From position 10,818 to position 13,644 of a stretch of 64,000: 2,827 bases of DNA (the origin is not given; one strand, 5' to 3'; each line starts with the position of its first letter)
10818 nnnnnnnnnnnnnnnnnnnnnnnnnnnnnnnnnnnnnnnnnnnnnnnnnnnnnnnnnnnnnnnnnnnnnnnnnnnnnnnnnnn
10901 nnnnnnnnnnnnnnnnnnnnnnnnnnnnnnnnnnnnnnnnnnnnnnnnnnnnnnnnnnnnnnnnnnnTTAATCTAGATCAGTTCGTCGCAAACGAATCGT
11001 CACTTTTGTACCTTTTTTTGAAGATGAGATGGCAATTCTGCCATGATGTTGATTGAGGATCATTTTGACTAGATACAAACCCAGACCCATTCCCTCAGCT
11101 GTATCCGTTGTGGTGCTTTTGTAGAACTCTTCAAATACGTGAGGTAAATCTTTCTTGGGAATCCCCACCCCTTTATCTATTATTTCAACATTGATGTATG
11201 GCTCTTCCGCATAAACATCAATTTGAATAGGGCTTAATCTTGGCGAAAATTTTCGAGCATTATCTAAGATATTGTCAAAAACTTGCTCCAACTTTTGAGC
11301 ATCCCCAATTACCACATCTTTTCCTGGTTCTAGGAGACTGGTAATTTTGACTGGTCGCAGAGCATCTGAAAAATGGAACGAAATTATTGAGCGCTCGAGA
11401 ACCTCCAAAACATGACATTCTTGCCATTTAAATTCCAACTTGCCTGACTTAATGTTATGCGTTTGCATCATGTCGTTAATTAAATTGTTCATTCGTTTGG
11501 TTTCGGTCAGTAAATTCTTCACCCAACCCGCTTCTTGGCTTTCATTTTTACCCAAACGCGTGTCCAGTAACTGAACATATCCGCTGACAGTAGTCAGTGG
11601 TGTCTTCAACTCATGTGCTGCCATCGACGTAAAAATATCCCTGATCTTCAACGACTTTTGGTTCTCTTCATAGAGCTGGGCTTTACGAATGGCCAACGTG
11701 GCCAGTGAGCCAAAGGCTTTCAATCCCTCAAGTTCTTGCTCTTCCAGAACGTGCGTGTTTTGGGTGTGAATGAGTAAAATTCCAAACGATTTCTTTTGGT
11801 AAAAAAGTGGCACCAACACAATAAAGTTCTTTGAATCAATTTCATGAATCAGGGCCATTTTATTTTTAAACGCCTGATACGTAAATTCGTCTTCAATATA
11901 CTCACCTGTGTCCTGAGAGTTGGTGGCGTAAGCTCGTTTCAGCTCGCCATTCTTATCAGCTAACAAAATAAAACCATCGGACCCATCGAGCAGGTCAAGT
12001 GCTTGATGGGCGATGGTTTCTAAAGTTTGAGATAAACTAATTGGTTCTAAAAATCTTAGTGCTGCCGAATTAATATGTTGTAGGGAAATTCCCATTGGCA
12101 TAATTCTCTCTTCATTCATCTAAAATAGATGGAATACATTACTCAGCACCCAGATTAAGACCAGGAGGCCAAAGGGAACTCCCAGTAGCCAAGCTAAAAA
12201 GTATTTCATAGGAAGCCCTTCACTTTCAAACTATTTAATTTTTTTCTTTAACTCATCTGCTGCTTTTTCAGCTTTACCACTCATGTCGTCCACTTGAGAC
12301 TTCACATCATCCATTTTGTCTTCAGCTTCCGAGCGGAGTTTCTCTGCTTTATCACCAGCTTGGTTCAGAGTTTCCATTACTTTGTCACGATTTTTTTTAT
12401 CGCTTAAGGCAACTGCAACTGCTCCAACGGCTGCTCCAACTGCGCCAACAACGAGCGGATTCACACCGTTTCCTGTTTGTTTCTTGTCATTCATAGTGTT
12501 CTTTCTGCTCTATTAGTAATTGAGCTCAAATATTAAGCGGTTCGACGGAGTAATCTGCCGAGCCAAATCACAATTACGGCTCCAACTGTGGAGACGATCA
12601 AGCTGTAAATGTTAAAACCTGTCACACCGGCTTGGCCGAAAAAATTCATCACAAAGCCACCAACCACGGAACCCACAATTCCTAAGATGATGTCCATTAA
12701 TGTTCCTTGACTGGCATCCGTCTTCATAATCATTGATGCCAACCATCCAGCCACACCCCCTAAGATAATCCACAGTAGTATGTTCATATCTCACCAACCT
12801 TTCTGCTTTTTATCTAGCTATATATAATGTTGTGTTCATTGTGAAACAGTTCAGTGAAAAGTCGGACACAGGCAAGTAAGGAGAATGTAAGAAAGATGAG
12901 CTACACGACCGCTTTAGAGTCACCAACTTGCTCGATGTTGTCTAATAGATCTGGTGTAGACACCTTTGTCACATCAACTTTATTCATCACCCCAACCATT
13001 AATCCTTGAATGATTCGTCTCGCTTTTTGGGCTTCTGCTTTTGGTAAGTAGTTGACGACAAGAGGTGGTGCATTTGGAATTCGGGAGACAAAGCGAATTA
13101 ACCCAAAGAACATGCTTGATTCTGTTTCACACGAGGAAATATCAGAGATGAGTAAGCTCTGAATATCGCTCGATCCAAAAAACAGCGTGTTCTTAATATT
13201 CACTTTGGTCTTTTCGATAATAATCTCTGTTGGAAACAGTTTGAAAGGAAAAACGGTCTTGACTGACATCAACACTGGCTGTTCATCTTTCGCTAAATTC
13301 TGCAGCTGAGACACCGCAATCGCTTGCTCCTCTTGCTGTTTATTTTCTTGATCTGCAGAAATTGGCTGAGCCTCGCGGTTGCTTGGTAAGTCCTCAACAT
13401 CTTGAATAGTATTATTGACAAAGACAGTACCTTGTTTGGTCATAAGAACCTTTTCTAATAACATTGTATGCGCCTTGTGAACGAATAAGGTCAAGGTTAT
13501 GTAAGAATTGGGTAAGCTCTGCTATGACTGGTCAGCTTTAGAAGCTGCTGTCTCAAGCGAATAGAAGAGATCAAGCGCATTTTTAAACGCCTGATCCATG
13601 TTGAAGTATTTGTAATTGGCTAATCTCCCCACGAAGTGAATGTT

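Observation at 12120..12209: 29-aa hydrophobic micro-ORF translationally coupled to a cytoplasmic GAF histidine kinase within a general-stress cluster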

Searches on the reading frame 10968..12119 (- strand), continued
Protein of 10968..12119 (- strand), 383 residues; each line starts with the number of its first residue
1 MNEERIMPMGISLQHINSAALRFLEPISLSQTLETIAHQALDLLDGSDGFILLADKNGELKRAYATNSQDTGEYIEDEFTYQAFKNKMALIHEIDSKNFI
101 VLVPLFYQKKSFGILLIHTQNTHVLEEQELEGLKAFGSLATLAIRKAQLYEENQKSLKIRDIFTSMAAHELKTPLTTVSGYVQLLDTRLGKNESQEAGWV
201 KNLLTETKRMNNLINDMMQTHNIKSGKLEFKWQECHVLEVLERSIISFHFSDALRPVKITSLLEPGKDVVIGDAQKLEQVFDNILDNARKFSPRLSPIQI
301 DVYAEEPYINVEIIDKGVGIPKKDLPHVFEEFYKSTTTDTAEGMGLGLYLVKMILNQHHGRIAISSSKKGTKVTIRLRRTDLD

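Call 78: find_encoding_contigs(protein=P0011, flank=5000, max_places=1)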
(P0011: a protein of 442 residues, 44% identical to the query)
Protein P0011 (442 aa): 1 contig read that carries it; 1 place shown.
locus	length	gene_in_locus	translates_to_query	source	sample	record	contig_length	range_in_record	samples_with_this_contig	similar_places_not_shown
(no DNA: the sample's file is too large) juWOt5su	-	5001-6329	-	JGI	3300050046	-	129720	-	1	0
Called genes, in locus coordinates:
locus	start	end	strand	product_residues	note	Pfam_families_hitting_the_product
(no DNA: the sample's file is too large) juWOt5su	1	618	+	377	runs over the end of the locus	PF01266:DAO (weak), PF13450:NAD_binding_8, PF01593:Amino_oxidase (faint), PF03275:GLF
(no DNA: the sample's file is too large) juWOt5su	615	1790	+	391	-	PF00232:Glyco_hydro_1 (weak)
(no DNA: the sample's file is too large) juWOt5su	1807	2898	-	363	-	-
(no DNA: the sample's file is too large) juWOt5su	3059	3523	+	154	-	-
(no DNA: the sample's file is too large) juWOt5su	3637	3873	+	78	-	-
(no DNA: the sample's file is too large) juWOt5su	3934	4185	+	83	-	-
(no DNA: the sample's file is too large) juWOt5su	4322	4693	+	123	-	-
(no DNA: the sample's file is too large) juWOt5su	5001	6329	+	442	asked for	PF01590:GAF, PF13185:GAF_2, PF13492:GAF_3 (weak), PF00512:HisKA, PF02518:HATPase_c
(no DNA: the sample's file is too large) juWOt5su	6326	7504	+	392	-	-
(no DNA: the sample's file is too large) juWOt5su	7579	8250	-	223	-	PF00072:Response_reg, PF00486:Trans_reg_C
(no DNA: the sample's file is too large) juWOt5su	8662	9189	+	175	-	PF11181:YflT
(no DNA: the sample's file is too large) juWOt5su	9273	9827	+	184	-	-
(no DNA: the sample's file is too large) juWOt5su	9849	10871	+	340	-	PF01266:DAO (faint), PF03486:HI0933_like (faint), PF07992:Pyr_redox_2, PF13454:NAD_binding_9 (faint), PF13738:Pyr_redox_3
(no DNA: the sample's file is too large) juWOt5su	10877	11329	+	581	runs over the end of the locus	PF02683:DsbD_TM, PF13386:DsbD_2, PF00578:AhpC-TSA, PF08534:Redoxin, PF13905:Thioredoxin_8, PF17991:Thioredoxin_10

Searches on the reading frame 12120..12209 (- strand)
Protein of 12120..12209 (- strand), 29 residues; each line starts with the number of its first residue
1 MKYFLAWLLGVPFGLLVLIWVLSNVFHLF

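Call 4: search_protein_families(library=pfam, proteins=[window:12120-12209:-], max_evalue=0.1)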
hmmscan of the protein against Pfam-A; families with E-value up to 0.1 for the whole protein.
window:12120-12209:- (29 aa): 0 families

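Call 5: search_protein_families(library=ncbifam, proteins=[window:12120-12209:-], max_evalue=1)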
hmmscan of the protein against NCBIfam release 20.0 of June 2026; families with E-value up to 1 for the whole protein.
window:12120-12209:- (29 aa): 0 families

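Call 40: search_protein_families(library=ncbifam, proteins=[window:12123-12209:-], max_evalue=10)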
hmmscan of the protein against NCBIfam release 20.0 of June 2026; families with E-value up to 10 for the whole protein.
seq(29 aa): 0 families

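Call 41: search_protein_families(library=pfam, proteins=[window:12123-12209:-], max_evalue=10)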
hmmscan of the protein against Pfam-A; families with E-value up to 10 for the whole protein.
seq(29 aa): 1 family
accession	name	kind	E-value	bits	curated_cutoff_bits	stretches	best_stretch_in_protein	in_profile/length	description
PF08173.16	YbgT_YccB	-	0.63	10.6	26.2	1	3-16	2-15/27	Membrane bound YbgT-like protein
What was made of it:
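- On MgrB/SafA-type kinase-regulating peptides: No Pfam or NCBIfam match for the window peptide or nine other members (calls 4, 5, 40, 41).
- On Known stress mini-protein Pfam families (DUF3309, DUF1328, Transgly_assoc): No match (calls 4, 41).
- Closest known: Small hydrophobic general-stress proteins: DUF3309. Different: No sequence similarity to any of them, and no Pfam or NCBIfam hit (calls 4, 5, 40, 41).
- Closest known: CydX / YbgT_YccB. Different: Only 1-2 of 10 members show even that (call 41).
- No Pfam or NCBIfam model matches (calls 4, 5, 40, 41).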

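Call 59: search_solved_structures(query=A4, max_evalue=10, show_alignments=3)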
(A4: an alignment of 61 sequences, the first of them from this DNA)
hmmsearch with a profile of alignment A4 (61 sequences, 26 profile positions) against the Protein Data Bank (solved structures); distinct sequences matched with E-value up to 10: 2.
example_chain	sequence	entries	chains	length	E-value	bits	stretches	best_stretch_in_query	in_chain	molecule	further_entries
6czk_A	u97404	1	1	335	1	12.2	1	6-13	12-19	Pro-cathepsin H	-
6czs_A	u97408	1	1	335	1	12.2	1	6-13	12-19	Pro-cathepsin H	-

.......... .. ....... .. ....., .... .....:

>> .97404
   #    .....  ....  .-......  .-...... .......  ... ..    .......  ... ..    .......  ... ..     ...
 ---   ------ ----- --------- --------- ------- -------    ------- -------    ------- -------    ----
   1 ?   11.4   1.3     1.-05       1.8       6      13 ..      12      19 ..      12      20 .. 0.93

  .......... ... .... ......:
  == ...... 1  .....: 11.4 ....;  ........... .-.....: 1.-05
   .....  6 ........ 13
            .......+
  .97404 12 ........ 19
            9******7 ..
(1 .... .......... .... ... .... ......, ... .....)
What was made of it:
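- There is no relative among solved structures (call 59).
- Tried and rejected: The solved-structure search returned only a chance eight-residue match in a cathepsin signal peptide (call 59).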

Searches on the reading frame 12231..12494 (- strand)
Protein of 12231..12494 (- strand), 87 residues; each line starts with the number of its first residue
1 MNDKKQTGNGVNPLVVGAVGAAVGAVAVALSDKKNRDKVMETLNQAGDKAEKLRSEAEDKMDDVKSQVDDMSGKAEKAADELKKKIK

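Call 4: search_protein_families(library=pfam, proteins=[window:12231-12494:-], max_evalue=0.1)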
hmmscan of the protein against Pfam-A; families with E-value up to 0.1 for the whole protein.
window:12231-12494:- (87 aa): 10 families
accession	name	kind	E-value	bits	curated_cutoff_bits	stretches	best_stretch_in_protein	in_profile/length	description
PF12732.12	YtxH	-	1.3e-05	26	37.5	1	18-87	5-71/71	YtxH-like protein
PF05957.18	DUF883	-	0.00037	20.8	25.4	1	44-72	23-51/53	DUF883 N-terminal domain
PF06897.17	DUF1269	-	0.00067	20.4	26.9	1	12-46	17-51/100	Protein of unknown function (DUF1269)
PF09731.14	Mitofilin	-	0.00067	19.1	27.4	1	14-84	11-84/614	Mitochondrial inner membrane protein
PF05597.16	Phasin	-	0.0018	18.7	28.8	1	34-86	31-84/126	Poly(hydroxyalcanoate) granule associated protein (phasin)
PF06791.18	TMP_2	-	0.0024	18.1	30.2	1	9-83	68-140/208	Prophage tail length tape measure protein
PF04961.17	FTCD_C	-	0.006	16.8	24.5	1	14-63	23-73/182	Formiminotransferase-cyclodeaminase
PF06103.16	DUF948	-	0.0072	16.9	37.2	1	26-78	18-70/89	Bacterial protein of unknown function (DUF948)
PF06295.17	ZapG-like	-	0.034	14.6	33.5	1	18-83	6-73/123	Z-ring associated protein G-like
PF25764.1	KIF21A_4th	-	0.04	14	33.1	1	33-85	74-130/183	KIF21A-like domain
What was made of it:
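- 12231..12494 (-): YtxH-like small protein of 87 aa, 21 nt upstream of the micro-ORF. Pfam YtxH E=1.3e-5, below the gathering score (call 4).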

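Call 5: search_protein_families(library=ncbifam, proteins=[window:12231-12494:-], max_evalue=1)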
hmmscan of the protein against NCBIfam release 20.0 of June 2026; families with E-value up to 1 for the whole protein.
window:12231-12494:- (87 aa): 12 families
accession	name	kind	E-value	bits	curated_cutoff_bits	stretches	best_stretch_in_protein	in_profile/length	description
NF045657.1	MthfCyhylaseFchA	equivalog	8.9e-05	22.1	275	1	7-66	21-82/207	methenyltetrahydrofolate cyclohydrolase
NF053524.1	thylo_ssl2009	equivalog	0.00071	20.2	58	1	14-86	11-85/90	ssl2009 family thylakoid membrane protein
NF041669.1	GvpT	domain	0.00081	19.9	80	1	18-84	6-60/123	GvpT/GvpP family gas vesicle accessory protein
NF033928.1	alph_xenorhab_A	subfamily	0.00097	18.5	125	1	8-84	212-287/339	alpha-xenorhabdolysin family binary toxin subunit A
NF051869.1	StalkProtStpX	equivalog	0.0043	16.5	450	1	10-67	424-480/516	stalk-specific protein StpX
NF001310.0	PRK00258.1-2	equivalog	0.0079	15.4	221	1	11-74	122-182/279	shikimate dehydrogenase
TIGR03825.1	FliH_bacil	equivalog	0.016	14.8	148.9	1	32-85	35-88/255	flagellar assembly protein FliH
TIGR01837.1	PHA_granule_1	subfamily_domain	0.024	14.7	94.7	1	33-85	21-78/118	poly(hydroxyalkanoate) granule-associated protein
NF033632.1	SLATT_4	domain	0.04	13.8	55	1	15-86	58-128/154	SLATT domain-containing protein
TIGR04527.1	mycoplas_twoTM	subfamily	0.043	13.5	125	1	26-85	25-83/248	MG_279/MG_280 family protein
NF040598.1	Ala_zip_lipo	subfamily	0.11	13.1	43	1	25-80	13-64/90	Lpp/OprI family alanine-zipper lipoprotein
NF047558.1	TPR_END_plus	domain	0.21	11.6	32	1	27-59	6-38/56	TPR end-of-group domain-containing protein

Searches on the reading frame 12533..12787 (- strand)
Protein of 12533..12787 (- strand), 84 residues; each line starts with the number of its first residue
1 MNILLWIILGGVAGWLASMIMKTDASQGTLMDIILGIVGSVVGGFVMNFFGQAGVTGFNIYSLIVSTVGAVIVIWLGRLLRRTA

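Call 4: search_protein_families(library=pfam, proteins=[window:12533-12787:-], max_evalue=0.1)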
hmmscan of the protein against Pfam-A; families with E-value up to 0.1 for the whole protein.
window:12533-12787:- (84 aa): 1 family
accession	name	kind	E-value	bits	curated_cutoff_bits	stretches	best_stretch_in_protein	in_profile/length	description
PF04226.18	Transgly_assoc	-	1.4e-14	54.4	25.3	1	33-82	1-49/49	Transglycosylase associated protein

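Call 5: search_protein_families(library=ncbifam, proteins=[window:12533-12787:-], max_evalue=1)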
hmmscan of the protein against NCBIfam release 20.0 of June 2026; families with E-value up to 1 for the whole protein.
window:12533-12787:- (84 aa): 2 families
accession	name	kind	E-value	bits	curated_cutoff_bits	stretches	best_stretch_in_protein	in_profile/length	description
NF007771.0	PRK10457.1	equivalog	8.7e-19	67.8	129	1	1-81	1-81/82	hypothetical protein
TIGR02588.1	TIGR02588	hypoth_equivalog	0.15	12.1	95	1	7-49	13-55/122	TIGR02588 family protein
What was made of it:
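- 12533..12787 (-): Transgly_assoc (GlsB/YeaQ/YmgE) membrane protein of 84 aa. Probably the first gene of the operon. Pfam 54 bits and NCBIfam PRK10457 (calls 4, 5).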

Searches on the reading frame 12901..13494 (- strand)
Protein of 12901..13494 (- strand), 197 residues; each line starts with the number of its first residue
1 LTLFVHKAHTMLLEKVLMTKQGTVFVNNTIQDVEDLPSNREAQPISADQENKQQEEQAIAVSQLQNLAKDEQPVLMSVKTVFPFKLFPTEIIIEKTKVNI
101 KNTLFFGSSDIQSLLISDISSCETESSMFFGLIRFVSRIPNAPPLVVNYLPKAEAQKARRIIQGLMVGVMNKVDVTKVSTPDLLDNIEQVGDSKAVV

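Call 4: search_protein_families(library=pfam, proteins=[window:12901-13494:-], max_evalue=0.1)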
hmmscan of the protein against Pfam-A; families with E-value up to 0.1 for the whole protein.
window:12901-13494:- (197 aa): 0 families
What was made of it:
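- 12901..13494 (-): Conserved gene of unknown function, 180-197 aa, upstream of the operon. A one-mismatch copy of the box lies at 13501-13515. No Pfam hit (call 4).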

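Call 5: search_protein_families(library=ncbifam, proteins=[window:12901-13494:-], max_evalue=1)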
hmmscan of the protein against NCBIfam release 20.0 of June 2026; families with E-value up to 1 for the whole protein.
window:12901-13494:- (197 aa): 2 families
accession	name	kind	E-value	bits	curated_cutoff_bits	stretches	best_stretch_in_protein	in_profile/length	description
NF005218.0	PRK06705.1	equivalog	0.035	12.8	883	1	4-40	43-80/502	argininosuccinate lyase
NF004820.0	PRK06175.1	equivalog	0.068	12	472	1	9-75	366-430/433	L-aspartate oxidase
